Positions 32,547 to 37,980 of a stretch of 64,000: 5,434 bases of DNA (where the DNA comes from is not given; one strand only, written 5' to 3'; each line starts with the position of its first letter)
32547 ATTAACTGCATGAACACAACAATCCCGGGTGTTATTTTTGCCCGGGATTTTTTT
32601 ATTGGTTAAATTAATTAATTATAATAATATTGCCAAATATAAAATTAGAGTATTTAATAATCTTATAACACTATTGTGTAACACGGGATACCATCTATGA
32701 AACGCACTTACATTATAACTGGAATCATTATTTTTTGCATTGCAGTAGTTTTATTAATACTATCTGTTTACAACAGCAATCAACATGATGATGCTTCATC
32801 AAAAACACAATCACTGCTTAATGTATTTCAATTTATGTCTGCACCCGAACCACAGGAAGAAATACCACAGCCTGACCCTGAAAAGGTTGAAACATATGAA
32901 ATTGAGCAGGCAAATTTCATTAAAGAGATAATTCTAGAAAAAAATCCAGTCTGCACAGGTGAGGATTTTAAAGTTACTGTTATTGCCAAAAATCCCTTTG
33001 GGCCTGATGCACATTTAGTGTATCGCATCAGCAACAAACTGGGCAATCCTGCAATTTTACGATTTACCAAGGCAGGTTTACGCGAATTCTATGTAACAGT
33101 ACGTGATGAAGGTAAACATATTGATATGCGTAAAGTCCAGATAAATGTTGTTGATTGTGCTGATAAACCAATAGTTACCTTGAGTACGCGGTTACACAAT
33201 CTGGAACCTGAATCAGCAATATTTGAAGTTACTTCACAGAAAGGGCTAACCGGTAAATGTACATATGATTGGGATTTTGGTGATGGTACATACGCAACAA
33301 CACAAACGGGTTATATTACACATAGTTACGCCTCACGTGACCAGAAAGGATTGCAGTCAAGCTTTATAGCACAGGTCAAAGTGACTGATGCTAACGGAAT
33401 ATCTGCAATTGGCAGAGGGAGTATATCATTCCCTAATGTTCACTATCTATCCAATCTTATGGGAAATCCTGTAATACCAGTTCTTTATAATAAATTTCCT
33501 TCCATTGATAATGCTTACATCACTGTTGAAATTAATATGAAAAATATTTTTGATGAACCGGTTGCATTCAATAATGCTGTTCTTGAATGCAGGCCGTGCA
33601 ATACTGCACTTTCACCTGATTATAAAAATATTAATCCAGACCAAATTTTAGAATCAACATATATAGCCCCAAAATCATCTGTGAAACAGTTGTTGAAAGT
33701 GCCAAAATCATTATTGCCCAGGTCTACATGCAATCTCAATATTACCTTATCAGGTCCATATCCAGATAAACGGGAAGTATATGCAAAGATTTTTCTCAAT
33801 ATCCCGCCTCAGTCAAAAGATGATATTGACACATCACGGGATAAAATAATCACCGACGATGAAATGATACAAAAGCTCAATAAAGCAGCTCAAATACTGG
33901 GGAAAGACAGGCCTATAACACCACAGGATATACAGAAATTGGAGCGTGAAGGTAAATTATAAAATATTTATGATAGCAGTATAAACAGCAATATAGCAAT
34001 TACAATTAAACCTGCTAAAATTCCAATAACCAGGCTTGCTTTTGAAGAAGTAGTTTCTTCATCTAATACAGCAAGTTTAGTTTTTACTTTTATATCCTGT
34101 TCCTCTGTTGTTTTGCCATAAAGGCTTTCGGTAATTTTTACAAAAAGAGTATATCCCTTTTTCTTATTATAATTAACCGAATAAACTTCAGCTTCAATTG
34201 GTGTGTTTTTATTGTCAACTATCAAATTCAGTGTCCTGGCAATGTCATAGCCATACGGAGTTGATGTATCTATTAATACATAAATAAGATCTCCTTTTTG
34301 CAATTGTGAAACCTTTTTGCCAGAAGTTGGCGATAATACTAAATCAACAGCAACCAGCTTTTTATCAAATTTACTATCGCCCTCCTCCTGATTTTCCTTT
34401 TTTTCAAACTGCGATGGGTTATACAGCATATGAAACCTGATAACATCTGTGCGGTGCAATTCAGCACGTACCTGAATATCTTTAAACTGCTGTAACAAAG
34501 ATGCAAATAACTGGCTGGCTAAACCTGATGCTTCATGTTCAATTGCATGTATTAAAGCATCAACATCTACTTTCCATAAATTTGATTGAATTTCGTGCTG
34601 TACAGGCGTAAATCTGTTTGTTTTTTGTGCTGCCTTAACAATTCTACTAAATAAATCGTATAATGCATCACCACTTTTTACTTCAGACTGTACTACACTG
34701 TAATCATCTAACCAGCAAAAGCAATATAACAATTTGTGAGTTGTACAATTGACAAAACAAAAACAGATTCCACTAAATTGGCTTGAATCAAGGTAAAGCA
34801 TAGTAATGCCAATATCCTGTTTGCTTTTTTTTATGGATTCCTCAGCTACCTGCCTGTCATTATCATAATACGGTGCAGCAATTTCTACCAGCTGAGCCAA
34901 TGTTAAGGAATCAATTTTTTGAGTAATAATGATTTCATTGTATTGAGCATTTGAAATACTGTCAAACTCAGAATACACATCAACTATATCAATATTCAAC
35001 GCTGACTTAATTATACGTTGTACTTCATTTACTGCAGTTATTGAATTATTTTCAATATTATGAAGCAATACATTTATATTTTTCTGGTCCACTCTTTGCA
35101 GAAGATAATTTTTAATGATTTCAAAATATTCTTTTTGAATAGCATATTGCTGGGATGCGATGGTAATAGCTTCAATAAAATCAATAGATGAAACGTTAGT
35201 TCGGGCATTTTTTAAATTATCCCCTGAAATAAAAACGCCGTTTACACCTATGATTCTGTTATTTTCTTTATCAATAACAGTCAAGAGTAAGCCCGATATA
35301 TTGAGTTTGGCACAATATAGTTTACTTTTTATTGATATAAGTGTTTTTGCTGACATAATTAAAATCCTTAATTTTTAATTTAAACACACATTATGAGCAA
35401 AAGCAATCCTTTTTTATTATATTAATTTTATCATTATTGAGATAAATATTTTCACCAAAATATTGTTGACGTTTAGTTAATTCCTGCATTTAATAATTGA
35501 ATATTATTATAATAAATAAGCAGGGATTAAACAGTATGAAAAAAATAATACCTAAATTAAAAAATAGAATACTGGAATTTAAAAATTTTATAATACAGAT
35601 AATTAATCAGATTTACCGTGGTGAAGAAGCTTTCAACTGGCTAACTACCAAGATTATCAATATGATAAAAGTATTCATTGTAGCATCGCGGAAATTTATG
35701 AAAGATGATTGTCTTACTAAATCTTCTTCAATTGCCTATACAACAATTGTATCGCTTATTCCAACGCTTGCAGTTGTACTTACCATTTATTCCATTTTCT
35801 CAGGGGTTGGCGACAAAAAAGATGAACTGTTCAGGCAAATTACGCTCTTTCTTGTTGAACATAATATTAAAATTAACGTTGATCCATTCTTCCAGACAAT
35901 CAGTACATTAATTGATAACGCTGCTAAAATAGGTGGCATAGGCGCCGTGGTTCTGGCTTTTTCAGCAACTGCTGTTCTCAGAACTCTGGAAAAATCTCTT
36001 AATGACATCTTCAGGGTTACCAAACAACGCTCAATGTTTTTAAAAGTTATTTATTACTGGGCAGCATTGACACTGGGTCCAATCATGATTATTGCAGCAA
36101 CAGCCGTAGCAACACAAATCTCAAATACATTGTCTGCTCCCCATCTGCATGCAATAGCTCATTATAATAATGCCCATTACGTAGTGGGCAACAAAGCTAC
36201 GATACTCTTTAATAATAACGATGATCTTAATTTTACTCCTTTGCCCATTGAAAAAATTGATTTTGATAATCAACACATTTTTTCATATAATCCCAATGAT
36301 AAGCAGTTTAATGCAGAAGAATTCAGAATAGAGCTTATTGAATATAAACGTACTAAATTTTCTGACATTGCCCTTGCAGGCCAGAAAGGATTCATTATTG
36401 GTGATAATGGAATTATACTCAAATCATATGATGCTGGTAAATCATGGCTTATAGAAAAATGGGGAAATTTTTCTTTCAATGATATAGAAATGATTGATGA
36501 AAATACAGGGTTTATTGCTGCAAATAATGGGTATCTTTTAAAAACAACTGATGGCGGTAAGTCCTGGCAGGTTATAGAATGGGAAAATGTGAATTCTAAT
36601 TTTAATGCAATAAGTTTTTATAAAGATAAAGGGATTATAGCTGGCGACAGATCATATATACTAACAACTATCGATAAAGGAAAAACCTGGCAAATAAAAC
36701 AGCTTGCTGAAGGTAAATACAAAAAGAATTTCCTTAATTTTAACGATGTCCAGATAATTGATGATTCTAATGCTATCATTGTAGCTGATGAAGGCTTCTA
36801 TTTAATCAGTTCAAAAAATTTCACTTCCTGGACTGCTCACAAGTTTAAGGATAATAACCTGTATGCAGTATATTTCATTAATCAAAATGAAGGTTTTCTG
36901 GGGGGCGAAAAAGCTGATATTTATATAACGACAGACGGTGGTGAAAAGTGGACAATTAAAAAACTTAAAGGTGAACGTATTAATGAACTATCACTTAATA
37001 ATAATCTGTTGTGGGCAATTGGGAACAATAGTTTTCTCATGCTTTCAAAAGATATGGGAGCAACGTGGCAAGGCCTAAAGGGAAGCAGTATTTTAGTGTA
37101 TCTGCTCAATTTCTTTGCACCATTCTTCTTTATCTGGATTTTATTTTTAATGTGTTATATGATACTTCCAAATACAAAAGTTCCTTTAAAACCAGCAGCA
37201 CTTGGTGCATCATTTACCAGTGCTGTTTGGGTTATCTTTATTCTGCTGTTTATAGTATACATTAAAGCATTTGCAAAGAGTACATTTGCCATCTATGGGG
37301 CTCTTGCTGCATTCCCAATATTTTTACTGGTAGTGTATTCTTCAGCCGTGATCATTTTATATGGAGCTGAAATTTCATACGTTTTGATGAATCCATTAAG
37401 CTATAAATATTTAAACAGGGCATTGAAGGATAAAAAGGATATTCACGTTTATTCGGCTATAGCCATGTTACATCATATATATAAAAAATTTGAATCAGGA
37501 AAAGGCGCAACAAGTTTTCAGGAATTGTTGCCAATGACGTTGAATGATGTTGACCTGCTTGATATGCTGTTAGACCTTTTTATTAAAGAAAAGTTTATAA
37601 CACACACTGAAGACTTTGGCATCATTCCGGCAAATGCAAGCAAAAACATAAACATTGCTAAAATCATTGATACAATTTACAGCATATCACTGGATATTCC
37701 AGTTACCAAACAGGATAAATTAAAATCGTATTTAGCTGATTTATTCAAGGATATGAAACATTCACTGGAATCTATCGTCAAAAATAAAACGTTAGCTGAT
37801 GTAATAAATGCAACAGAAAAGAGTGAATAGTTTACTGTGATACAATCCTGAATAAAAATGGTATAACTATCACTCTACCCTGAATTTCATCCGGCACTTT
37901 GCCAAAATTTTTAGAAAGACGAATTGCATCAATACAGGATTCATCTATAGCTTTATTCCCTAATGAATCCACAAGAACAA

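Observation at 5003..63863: Strongly over-represented oligomer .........(C) dispersed through genes and intergenic DNA: candidate DNA-uptake-signal-like motif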

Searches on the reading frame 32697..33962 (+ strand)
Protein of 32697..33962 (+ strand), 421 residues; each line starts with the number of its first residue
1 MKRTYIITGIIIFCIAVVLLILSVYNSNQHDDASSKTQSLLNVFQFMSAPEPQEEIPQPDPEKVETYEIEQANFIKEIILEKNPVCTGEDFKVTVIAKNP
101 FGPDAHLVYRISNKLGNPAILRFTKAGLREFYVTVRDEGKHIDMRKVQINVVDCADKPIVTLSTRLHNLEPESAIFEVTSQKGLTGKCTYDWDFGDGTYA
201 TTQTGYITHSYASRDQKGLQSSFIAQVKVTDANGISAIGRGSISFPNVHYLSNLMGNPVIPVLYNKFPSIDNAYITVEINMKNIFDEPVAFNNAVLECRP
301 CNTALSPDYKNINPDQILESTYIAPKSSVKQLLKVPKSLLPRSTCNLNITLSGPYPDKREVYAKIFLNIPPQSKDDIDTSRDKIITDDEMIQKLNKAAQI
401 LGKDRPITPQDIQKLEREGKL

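Call 35: search_protein_families(library=pfam, proteins=[window:32697-33962:+], max_evalue=0.00001)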
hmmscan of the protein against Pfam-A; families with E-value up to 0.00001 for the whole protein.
window:32697-33962:+ (421 aa): 1 family
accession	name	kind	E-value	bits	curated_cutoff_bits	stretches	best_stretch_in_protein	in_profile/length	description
PF18911.6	PKD_4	-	3.5e-06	27.4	27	1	157-234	3-73/85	PKD domain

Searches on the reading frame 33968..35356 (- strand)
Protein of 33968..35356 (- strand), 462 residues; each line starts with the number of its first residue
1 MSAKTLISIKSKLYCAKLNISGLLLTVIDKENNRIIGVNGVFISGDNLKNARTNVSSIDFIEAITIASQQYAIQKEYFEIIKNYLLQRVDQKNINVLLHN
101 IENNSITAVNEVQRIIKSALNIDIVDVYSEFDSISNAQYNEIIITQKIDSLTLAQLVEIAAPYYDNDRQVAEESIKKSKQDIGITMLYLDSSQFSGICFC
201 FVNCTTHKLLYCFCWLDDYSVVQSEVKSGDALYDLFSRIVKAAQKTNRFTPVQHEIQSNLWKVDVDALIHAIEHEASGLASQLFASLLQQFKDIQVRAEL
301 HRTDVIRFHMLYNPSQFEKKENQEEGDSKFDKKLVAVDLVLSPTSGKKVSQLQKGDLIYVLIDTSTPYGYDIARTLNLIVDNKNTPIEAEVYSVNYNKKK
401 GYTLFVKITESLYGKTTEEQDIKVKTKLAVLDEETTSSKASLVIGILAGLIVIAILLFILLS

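Call 9: search_protein_families(library=pfam, proteins=[window:33968-35356:-])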
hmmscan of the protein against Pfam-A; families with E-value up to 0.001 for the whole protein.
window:33968-35356:- (462 aa): 0 families

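Call 51: search_protein_families(library=ncbifam, proteins=[window:33968-35356:-], max_evalue=0.00001)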
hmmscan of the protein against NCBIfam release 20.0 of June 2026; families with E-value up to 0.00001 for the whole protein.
window:33968-35356:- (462 aa): 1 family
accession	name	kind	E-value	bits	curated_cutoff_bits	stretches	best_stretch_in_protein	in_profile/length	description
NF047678.1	LIC10486_fam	equivalog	9.2e-07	28.3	500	0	332-458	221-362/363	LIC10486 family protein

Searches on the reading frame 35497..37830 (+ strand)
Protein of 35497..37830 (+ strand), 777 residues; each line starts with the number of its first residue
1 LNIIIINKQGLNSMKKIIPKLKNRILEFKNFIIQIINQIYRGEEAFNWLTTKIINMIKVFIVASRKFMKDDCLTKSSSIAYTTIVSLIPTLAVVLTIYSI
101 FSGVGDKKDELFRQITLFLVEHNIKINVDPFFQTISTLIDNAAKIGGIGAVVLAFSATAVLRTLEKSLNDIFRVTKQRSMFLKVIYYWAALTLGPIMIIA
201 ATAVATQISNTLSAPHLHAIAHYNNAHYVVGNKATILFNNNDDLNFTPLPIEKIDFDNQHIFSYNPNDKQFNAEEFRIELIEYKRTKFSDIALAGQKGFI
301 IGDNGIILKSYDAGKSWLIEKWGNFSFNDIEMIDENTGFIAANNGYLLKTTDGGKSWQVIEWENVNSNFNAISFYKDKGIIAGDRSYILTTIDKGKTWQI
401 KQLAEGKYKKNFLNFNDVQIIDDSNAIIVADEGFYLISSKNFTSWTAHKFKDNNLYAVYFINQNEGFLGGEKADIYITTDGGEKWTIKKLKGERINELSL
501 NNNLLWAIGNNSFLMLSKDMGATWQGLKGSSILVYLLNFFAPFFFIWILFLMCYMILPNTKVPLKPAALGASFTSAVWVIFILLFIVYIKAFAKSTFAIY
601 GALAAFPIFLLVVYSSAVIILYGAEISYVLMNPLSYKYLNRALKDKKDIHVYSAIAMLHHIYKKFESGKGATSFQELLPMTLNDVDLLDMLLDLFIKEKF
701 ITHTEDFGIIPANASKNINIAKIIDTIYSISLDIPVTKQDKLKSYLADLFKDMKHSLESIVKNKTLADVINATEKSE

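Call 35: search_protein_families(library=pfam, proteins=[window:35497-37830:+], max_evalue=0.00001)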
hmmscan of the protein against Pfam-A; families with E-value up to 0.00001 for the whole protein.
window:35497-37830:+ (777 aa): 4 families
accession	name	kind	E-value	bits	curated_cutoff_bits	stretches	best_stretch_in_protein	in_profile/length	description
PF03631.20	Virul_fac_BrkB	-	5.9e-40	138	33.7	2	522-630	147-255/259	Virulence factor BrkB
PF14870.12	PSII_BNR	-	5.3e-30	105.2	27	2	327-447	20-139/303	Photosynthesis system II assembly factor YCF48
PF15902.12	Sortilin-Vps10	-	4.7e-08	32.7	33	0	348-446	4-110/446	Sortilin, neurotensin receptor 3,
PF02012.26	BNR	-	2.1e-07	30.3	27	0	350-358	3-11/12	BNR/Asp-box repeat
